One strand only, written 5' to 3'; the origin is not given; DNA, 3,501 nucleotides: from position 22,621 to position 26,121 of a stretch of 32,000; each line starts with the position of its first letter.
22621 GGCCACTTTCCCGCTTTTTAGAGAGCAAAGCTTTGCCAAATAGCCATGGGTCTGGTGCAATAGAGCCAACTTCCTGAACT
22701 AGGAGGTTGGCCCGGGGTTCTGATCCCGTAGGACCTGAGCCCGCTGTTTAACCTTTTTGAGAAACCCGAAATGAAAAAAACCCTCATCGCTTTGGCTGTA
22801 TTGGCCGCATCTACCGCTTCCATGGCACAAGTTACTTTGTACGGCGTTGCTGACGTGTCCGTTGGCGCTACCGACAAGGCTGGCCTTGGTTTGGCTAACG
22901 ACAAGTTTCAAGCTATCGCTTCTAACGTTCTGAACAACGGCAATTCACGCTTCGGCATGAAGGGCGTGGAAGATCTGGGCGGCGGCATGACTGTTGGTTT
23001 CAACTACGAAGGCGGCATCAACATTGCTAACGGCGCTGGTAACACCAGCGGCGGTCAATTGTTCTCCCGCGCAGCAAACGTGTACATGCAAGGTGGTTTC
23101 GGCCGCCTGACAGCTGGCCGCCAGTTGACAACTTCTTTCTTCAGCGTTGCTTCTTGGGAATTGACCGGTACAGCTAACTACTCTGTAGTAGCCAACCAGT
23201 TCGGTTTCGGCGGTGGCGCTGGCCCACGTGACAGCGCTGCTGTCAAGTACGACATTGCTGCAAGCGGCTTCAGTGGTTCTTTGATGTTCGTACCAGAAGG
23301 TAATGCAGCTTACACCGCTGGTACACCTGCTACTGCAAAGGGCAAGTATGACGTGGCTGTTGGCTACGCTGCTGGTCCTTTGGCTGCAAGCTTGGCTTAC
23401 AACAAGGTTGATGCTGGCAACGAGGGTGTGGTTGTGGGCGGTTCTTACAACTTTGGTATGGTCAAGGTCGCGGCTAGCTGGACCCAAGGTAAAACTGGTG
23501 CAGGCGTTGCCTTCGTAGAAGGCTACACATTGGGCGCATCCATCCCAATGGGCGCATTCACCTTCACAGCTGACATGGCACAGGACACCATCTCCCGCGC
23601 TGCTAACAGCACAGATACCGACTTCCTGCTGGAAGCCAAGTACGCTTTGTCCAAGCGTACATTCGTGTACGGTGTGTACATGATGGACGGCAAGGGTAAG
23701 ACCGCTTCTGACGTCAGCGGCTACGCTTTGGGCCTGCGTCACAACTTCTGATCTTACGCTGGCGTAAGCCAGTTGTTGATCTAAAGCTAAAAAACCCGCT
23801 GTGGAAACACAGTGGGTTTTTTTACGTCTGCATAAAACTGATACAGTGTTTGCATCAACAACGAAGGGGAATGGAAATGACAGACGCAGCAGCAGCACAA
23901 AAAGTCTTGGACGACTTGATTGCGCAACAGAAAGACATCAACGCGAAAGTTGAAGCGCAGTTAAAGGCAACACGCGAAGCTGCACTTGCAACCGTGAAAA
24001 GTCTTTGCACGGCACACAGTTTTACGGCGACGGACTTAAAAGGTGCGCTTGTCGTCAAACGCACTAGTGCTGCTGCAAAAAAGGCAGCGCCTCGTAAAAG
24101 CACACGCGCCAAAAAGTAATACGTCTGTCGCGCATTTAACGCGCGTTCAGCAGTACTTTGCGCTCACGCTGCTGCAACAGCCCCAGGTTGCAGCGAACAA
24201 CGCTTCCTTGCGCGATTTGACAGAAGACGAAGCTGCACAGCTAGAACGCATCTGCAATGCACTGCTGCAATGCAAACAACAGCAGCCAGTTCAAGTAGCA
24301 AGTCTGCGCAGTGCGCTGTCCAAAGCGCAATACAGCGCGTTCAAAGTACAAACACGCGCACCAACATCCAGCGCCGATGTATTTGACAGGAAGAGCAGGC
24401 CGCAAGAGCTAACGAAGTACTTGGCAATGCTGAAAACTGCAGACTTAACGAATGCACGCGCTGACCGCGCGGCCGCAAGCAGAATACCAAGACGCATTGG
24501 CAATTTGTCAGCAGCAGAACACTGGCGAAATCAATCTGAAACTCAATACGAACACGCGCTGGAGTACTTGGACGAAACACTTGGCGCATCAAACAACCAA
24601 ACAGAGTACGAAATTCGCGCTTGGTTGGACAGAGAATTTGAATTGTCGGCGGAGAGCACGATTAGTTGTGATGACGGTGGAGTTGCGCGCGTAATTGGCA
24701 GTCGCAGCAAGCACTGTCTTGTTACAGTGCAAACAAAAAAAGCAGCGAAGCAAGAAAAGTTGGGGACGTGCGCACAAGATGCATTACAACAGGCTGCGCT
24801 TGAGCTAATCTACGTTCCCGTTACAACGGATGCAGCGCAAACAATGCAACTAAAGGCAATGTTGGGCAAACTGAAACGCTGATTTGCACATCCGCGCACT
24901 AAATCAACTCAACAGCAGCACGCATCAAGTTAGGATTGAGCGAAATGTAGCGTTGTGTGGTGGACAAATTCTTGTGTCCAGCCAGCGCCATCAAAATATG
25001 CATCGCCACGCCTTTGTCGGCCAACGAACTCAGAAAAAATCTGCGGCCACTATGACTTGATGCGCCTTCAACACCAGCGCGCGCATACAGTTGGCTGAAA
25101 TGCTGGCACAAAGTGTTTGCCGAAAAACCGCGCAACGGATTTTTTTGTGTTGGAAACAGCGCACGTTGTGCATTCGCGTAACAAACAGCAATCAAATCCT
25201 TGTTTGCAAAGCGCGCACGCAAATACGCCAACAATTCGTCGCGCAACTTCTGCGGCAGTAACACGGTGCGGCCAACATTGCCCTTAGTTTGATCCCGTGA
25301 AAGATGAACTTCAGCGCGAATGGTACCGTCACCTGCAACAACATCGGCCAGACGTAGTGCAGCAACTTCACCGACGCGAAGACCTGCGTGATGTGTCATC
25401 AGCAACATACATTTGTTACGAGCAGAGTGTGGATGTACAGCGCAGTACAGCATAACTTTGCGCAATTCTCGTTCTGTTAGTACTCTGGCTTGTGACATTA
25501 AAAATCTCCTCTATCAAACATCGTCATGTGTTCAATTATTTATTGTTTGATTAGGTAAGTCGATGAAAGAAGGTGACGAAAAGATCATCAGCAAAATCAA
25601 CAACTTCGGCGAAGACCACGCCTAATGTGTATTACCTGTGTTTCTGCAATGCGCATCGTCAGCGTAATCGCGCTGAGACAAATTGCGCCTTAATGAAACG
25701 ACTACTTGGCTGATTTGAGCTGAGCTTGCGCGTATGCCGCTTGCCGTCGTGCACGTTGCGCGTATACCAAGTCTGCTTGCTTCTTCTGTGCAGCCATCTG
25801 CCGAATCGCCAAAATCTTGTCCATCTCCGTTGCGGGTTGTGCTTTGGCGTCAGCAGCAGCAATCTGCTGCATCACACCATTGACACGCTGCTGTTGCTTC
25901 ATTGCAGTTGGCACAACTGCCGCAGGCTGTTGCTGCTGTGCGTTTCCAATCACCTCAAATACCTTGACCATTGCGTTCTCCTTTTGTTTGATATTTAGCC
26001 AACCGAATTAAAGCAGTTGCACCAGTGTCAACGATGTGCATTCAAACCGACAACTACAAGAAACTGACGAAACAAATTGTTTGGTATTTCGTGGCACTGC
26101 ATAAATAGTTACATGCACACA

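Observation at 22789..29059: Integrative element inserted in the 5' end of a porin gene, apparently swapping which porin allele is expressed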

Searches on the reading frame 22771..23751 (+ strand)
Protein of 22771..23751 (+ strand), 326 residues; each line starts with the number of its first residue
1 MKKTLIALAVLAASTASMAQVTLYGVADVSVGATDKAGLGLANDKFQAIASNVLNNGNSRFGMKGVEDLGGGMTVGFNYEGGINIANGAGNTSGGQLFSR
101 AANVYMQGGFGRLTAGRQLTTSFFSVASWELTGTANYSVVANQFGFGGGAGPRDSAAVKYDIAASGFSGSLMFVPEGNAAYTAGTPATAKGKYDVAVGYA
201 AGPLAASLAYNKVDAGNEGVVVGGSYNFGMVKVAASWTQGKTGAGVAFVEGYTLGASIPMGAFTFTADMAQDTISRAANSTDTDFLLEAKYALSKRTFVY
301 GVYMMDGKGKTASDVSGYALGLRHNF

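Call 5: search_protein_families(library=pfam, proteins=[window:22771-23751:+], max_evalue=0.01)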
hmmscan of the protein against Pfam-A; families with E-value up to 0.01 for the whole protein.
window:22771-23751:+ (326 aa): 1 family
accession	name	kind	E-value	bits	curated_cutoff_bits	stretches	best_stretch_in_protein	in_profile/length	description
PF13609.12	Porin_4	-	1.3e-42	147.2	27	1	7-306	1-305/310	Gram-negative porin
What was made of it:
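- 22771..23751 (+): por1: the porin predicted to be expressed. It is a fusion of host codons 1-6 with the element-borne body (codon 7 to the stop). PF13609, E = 1.3e-42 (call 5).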

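Call 31: search_protein_families(library=ncbifam, proteins=[window:22771-23751:+], max_evalue=0.01)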
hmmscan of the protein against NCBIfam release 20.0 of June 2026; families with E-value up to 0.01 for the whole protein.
window:22771-23751:+ (326 aa): 1 family
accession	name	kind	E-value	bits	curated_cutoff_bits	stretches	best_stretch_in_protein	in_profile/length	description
NF040479.1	porin_porB_Neis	equivalog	2.4e-19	69.9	480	2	1-200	1-193/344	trimeric porin PorB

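Call 56: predict_structure(alignment_id=A2)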
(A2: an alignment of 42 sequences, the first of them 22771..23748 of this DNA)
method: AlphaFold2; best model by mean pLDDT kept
length: 326 residues; sequences in the alignment: 42
mean_pLDDT: 87.7   pTM: 0.81
mean pLDDT of the five models: 87.7, 87.6, 87.5, 87.1, 84.7
residues with pLDDT >= 90: 206; 70-90: 85; 50-70: 28; < 50: 7
segments of 3 or more residues with pLDDT < 50: 11-16
pLDDT, mean of each block of 10 residues (from residue 1): 52 54 93 93 93 88 92 93 85 74 94 95 91 89 77 90 94 90 79 94 95 90 96 96 88 96 95 71 92 95 88 90 94
secondary structure, 60 per line:
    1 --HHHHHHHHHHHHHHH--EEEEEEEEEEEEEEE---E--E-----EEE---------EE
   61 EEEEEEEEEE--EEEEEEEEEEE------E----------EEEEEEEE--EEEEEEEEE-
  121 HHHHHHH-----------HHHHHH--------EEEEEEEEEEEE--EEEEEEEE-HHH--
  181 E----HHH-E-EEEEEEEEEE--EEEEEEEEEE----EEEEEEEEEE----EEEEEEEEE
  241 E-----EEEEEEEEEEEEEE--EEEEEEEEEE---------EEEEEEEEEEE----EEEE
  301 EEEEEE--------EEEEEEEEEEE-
elements in order: H3-17 E20-34 E47-49 E59-70 E73-83 E101-108 E111-119 H121-127 H139-144 E153-164 E167-174 E192-201 E204-213 E218-227 E232-241 E247-260 E263-272 E282-292 E297-306 E315-325
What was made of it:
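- On Omp32-type general porin (PF13609): AlphaFold2 model with pLDDT 87.7 (call 56).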

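Call 62: fold_search(model_id=the predicted structure, library=pdb)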
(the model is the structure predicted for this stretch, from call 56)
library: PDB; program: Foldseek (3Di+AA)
matches with E <= 10: 1148; with E <= 0.001: 244
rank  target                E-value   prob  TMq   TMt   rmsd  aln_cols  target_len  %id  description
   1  2fgq                  9.0e-23  1.00  0.78  0.77   4.1       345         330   26  High resolution X-ray structure of Omp32 in complex with malate (released 2006-01-31)
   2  1e54_A                4.3e-22  1.00  0.75  0.74   4.0       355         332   23  Anion-selective porin from Comamonas acidovorans (released 2001-07-12)
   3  8jto                  3.2e-19  1.00  0.74  0.70   4.2       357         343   23  Outer membrane porin of Burkholderia pseudomallei (BpsOmp38) in complex with ceftazidime (released 2024-06-26)
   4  8wv0_B                4.0e-19  1.00  0.76  0.75   4.0       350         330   23  Outer membrane porin of Burkholderia pseudomallei (BpsOmp38) (released 2024-10-30)
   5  8wv0_A                5.5e-19  1.00  0.78  0.77   4.0       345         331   23  Outer membrane porin of Burkholderia pseudomallei (BpsOmp38) (released 2024-10-30)
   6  7de8                  1.2e-18  1.00  0.69  0.67   5.3       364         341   23  Crystal Structure of outer membrane protein PorB with G103K mutations from Neisseria meningitidis W135 (released 2021-03-31)
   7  3a2s_X                2.2e-18  1.00  0.70  0.67   5.1       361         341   24  Crystal Structure of outer membrane protein PorB from Neisseria meningitidis in complex with sucrose (released 2010-04-07)
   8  6ehb_B                2.1e-17  1.00  0.70  0.72   4.9       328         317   18  OmpU, an outer membrane protein, of Vibrio cholerae (released 2018-04-25)
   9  6ehb_C                2.6e-17  1.00  0.71  0.72   4.8       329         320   18  OmpU, an outer membrane protein, of Vibrio cholerae (released 2018-04-25)
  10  6ehb_A                4.3e-17  1.00  0.70  0.72   4.9       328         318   18  OmpU, an outer membrane protein, of Vibrio cholerae (released 2018-04-25)
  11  4aui_A                4.6e-17  1.00  0.70  0.74   4.9       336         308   20  STRUCTURE AND FUNCTION OF THE PORB PORIN FROM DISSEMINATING N. GONORRHOEAE (released 2012-10-10)
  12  3wi5                  2.6e-16  1.00  0.69  0.72   5.4       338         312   20  Crystal structure of the Loop 7 mutant PorB from Neisseria meningitidis serogroup B (released 2014-01-01)
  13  5mdo_A                3.2e-16  1.00  0.73  0.70   4.3       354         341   19  Crystal structure of in vitro folded Chitoporin VhChip from Vibrio harveyi (crystal form I) (released 2017-12-20)
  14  3wi4                  3.6e-16  1.00  0.69  0.73   4.5       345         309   19  Crystal structure of wild-type PorB from Neisseria meningitidis serogroup B (released 2014-01-01)
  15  5mdq_A                4.3e-16  1.00  0.74  0.69   4.4       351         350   18  Crystal structure of outer membrane expressed Chitoporin VhChip from Vibrio harveyi (released 2017-12-20)
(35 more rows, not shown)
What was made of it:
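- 22771..23751 (+): AlphaFold2 gives a 16-strand barrel with pLDDT 87.7, and the best PDB match is Omp32 (2fgq, TM 0.78) (calls 56, 62).
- On Omp32-type general porin (PF13609): Omp32 2fgq and 1e54, TM 0.75-0.78 (call 62).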

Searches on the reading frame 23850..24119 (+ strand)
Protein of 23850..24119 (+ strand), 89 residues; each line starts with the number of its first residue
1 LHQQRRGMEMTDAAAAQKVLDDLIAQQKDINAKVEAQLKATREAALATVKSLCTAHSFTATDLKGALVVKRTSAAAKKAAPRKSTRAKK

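Call 5: search_protein_families(library=pfam, proteins=[window:23850-24119:+], max_evalue=0.01)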
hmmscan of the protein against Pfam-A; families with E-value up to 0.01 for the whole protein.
window:23850-24119:+ (89 aa): 0 families

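Call 30: search_protein_families(library=phrogs, proteins=[window:23850-24119:+], max_evalue=0.01)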
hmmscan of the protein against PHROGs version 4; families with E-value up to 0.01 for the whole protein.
window:23850-24119:+ (89 aa): 1 family
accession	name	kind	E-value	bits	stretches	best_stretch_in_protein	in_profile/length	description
phrog_10171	-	unknown function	0.0055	18.2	1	18-83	31-97/129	-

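Call 31: search_protein_families(library=ncbifam, proteins=[window:23850-24119:+], max_evalue=0.01)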
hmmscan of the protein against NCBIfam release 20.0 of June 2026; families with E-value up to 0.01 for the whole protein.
window:23850-24119:+ (89 aa): 1 family
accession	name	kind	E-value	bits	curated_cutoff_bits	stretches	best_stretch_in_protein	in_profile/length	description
NF052290.2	MocR_like_YczR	exception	0.0088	14.8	487.4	1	2-61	331-390/458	MocR-like transcription factor YczR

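Call 68: search_protein_families(library=padloc, proteins=[window:23850-24119:+], max_evalue=0.01)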
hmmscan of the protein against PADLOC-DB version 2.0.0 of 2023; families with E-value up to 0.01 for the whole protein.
window:23850-24119:+ (89 aa): 0 families

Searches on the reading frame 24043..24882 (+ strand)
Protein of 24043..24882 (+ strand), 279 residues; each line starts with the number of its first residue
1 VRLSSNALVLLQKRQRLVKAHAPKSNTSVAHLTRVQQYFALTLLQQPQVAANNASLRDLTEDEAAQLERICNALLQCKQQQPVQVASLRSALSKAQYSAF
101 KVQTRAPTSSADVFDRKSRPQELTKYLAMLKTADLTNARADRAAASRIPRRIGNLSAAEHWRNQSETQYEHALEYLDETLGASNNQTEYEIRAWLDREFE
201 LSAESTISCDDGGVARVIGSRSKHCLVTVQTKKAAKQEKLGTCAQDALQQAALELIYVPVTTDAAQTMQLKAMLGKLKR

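Call 5: search_protein_families(library=pfam, proteins=[window:24043-24882:+], max_evalue=0.01)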
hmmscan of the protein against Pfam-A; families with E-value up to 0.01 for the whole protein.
window:24043-24882:+ (279 aa): 0 families

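Call 30: search_protein_families(library=phrogs, proteins=[window:24043-24882:+], max_evalue=0.01)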
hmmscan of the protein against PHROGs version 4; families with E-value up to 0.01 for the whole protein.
window:24043-24882:+ (279 aa): 0 families

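Call 31: search_protein_families(library=ncbifam, proteins=[window:24043-24882:+], max_evalue=0.01)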
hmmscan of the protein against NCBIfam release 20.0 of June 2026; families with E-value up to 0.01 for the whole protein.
window:24043-24882:+ (279 aa): 0 families

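Call 68: search_protein_families(library=padloc, proteins=[window:24043-24882:+], max_evalue=0.01)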
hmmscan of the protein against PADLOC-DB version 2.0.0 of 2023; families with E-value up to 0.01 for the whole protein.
window:24043-24882:+ (279 aa): 0 families

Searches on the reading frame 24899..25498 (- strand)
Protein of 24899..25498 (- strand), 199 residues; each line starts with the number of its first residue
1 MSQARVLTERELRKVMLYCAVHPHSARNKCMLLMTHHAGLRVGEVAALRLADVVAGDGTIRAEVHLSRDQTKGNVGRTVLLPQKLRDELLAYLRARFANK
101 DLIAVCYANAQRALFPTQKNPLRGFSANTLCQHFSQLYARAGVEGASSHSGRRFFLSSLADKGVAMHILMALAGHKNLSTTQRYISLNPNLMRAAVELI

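Call 5: search_protein_families(library=pfam, proteins=[window:24899-25498:-], max_evalue=0.01)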
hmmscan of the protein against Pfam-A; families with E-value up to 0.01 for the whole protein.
window:24899-25498:- (199 aa): 1 family
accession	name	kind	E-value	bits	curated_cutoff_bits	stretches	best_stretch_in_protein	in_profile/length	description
PF00589.27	Phage_integrase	-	1.8e-24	86.9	27.1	1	6-188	2-169/172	Phage integrase family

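Call 30: search_protein_families(library=phrogs, proteins=[window:24899-25498:-], max_evalue=0.01)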
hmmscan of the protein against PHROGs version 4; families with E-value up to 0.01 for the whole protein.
window:24899-25498:- (199 aa): 3 families
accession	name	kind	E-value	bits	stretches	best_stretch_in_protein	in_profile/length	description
phrog_216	-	integration and excision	8e-36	124.7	1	3-198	52-235/301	integrase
phrog_1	-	integration and excision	9.5e-27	95.5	1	5-198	269-446/611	integrase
phrog_23271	-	unknown function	0.0015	19.5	1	149-194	12-57/67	-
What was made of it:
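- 24899..25498 (-): Small (199 aa) tyrosine recombinase resembling Xer and FimB/E. Its role is unknown. PF00589, E = 1.8e-24 (call 5). phrog_216 integrase, E = 8e-36 (call 30).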

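Call 31: search_protein_families(library=ncbifam, proteins=[window:24899-25498:-], max_evalue=0.01)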
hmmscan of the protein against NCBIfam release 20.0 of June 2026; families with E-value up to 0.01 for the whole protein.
window:24899-25498:- (199 aa): 10 families
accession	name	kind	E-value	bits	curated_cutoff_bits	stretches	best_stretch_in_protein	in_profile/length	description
NF040815.2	recomb_XerA_Arch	equivalog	1.5e-19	70.6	220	1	4-192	94-259/263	site-specific tyrosine recombinase/integron integrase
TIGR02225.1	recomb_XerD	equivalog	1.6e-15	57.2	329.6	1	5-195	102-282/290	site-specific tyrosine recombinase XerD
NF001399.0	PRK00283.1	subfamily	1.9e-14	53.6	279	1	6-194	113-290/300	tyrosine recombinase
TIGR02224.1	recomb_XerC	equivalog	1.6e-13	50.7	335.15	1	6-190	106-280/295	tyrosine recombinase XerC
NF002331.0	PRK01287.1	subfamily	1.2e-08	34.3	371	1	4-186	139-311/365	site-specific tyrosine recombinase XerC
NF003462.0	PRK05084.1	equivalog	3.1e-08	32.7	267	1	25-197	194-354/360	tyrosine recombinase XerS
TIGR02249.1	integrase_gron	subfamily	2.1e-07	30.6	265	1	6-95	101-179/315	integron integrase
NF007370.0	PRK09870.1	subfamily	7.2e-07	29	221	1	4-188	10-180/200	tyrosine-type DNA invertase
NF007371.0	PRK09871.1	subfamily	1.3e-06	28.1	222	1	1-60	1-60/198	tyrosine-type DNA invertase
NF040693.1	recomb_GmtY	equivalog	0.0026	17.1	340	0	25-96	217-288/441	gamma-mobile-trio recombinase GmtY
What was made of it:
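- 24899..25498 (-): Weak Xer and invertase models (call 31).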

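Call 68: search_protein_families(library=padloc, proteins=[window:24899-25498:-], max_evalue=0.01)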
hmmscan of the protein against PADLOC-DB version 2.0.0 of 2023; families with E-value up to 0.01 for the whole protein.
window:24899-25498:- (199 aa): 0 families

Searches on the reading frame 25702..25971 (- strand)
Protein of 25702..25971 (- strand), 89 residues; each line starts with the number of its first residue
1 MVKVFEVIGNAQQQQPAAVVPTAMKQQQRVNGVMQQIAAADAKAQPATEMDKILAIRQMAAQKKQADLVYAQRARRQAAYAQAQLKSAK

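Call 5: search_protein_families(library=pfam, proteins=[window:25702-25971:-], max_evalue=0.01)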
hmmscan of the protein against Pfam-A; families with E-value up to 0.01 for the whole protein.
window:25702-25971:- (89 aa): 0 families

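Call 30: search_protein_families(library=phrogs, proteins=[window:25702-25971:-], max_evalue=0.01)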
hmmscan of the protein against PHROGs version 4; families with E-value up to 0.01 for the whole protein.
window:25702-25971:- (89 aa): 0 families

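Call 31: search_protein_families(library=ncbifam, proteins=[window:25702-25971:-], max_evalue=0.01)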
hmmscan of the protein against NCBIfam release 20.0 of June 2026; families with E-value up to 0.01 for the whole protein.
window:25702-25971:- (89 aa): 0 families
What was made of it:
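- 25702..25971 (-): orf89: a conserved small cargo ORF of unknown function. No family hit (calls 5, 30, 31).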

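Call 68: search_protein_families(library=padloc, proteins=[window:25702-25971:-], max_evalue=0.01)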
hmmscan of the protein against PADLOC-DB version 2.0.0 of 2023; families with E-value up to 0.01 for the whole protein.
window:25702-25971:- (89 aa): 0 families
